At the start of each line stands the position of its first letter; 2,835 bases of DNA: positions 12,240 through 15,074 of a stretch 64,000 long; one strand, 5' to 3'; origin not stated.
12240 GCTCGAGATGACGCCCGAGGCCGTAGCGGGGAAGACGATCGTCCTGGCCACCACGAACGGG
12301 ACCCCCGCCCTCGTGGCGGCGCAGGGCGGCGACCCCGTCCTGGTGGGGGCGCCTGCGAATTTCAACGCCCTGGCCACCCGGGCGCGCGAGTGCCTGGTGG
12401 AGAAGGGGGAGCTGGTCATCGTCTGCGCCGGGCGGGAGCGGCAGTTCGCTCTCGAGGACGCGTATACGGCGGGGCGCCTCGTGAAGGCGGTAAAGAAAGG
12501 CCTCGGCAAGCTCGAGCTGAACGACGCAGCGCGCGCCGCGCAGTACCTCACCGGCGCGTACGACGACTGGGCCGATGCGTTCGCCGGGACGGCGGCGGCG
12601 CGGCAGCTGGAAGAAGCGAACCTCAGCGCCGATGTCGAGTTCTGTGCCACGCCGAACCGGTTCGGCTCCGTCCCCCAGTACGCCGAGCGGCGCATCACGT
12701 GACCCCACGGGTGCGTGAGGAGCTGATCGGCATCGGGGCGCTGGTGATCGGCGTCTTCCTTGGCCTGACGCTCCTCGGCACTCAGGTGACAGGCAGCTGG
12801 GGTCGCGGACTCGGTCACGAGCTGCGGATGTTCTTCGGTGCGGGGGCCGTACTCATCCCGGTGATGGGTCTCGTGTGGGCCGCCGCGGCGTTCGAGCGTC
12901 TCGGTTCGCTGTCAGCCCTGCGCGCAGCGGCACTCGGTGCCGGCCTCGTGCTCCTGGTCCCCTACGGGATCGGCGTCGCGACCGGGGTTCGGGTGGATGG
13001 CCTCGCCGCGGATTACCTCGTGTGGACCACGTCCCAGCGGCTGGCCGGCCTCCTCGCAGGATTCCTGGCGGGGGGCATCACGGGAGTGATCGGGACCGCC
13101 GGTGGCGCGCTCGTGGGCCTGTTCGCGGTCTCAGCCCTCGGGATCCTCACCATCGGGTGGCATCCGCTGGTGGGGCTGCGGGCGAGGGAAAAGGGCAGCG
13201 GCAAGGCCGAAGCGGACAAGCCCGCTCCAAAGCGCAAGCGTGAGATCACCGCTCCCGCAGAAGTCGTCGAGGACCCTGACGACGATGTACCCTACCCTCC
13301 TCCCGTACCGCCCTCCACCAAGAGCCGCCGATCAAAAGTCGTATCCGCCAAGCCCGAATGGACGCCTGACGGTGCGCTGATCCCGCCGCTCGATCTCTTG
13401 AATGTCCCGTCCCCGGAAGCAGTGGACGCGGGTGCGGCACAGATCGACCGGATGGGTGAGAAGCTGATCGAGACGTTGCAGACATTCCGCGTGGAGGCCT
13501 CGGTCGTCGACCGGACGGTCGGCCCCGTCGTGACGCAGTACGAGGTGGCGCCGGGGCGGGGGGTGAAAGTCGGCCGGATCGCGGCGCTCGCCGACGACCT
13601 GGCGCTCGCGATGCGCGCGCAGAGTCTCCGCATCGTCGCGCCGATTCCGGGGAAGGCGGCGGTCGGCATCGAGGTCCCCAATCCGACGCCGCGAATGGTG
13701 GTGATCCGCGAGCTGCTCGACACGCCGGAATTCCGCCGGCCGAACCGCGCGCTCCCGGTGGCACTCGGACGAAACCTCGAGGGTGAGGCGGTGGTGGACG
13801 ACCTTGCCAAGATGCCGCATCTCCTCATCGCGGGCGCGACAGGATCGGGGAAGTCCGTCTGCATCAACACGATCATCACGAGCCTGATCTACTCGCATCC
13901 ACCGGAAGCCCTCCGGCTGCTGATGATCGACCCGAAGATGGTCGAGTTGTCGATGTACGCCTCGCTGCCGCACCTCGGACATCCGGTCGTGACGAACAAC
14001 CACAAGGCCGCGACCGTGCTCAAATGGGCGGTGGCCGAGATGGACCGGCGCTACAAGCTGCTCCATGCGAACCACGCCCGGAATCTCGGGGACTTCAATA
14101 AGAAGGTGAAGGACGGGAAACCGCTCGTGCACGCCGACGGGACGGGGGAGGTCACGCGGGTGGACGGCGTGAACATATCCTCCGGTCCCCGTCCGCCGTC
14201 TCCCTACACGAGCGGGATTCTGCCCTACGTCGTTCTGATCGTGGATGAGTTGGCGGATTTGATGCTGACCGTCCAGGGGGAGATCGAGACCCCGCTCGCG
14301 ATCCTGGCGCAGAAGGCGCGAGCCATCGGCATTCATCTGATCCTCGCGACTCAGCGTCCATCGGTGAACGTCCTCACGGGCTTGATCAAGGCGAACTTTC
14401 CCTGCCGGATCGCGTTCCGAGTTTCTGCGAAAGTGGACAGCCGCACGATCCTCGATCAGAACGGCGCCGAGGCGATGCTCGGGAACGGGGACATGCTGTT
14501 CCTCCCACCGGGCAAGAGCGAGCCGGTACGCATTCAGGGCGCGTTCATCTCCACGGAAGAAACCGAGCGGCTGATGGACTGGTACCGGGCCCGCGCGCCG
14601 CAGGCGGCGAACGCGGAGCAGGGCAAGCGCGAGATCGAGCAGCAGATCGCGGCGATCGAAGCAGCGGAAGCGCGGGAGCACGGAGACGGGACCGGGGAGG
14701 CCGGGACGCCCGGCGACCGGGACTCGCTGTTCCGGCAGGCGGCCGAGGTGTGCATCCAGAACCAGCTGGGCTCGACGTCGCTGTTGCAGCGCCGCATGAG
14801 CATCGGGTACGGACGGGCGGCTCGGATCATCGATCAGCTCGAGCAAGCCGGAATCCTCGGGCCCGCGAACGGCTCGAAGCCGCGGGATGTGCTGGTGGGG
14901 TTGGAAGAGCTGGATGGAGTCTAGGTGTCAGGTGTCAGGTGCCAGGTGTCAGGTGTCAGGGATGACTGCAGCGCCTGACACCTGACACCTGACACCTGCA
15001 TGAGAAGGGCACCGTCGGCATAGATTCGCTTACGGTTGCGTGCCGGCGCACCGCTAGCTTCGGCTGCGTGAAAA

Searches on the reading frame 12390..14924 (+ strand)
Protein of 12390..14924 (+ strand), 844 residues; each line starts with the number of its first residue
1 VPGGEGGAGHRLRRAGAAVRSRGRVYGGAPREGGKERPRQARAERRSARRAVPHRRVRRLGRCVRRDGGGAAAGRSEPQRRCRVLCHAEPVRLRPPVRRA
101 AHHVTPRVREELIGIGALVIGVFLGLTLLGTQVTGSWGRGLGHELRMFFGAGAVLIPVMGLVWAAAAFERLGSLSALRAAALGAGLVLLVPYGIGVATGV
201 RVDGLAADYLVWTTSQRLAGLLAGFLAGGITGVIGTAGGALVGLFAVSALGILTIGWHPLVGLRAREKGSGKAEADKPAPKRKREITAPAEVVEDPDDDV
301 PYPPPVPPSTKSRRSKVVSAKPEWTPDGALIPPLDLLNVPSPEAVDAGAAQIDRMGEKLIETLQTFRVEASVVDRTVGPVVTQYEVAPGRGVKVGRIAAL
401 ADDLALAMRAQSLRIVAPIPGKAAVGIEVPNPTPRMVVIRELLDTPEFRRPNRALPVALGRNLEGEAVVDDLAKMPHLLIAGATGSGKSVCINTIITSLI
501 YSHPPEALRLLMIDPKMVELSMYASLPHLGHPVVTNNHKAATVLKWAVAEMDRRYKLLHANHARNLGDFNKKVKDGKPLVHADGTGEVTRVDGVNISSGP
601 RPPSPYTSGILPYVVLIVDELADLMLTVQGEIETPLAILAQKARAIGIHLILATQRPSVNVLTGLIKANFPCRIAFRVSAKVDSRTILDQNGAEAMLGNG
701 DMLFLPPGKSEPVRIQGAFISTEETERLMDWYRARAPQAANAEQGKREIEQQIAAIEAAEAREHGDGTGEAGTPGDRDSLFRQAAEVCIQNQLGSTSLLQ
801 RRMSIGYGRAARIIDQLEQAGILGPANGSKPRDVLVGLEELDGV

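Call 58: search_protein_families(library=pfam, proteins=[window:12390-14924:+], max_evalue=0.001)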
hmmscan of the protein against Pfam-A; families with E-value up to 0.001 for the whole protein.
window:12390-14924:+ (844 aa): 4 families
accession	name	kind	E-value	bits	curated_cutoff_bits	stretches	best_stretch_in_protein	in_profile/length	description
PF01580.24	FtsK_SpoIIIE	-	3.5e-59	200.4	24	1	439-659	2-221/221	FtsK/SpoIIIE family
PF17854.6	FtsK_alpha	-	1.7e-31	108.8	22.9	1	331-431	1-101/101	FtsK alpha domain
PF09397.16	FtsK_gamma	-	2.5e-26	91.6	30.6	1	776-836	2-62/63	Ftsk gamma domain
PF01935.23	DUF87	-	0.00033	21.2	23.2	0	474-515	20-60/220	Helicase HerA, central domain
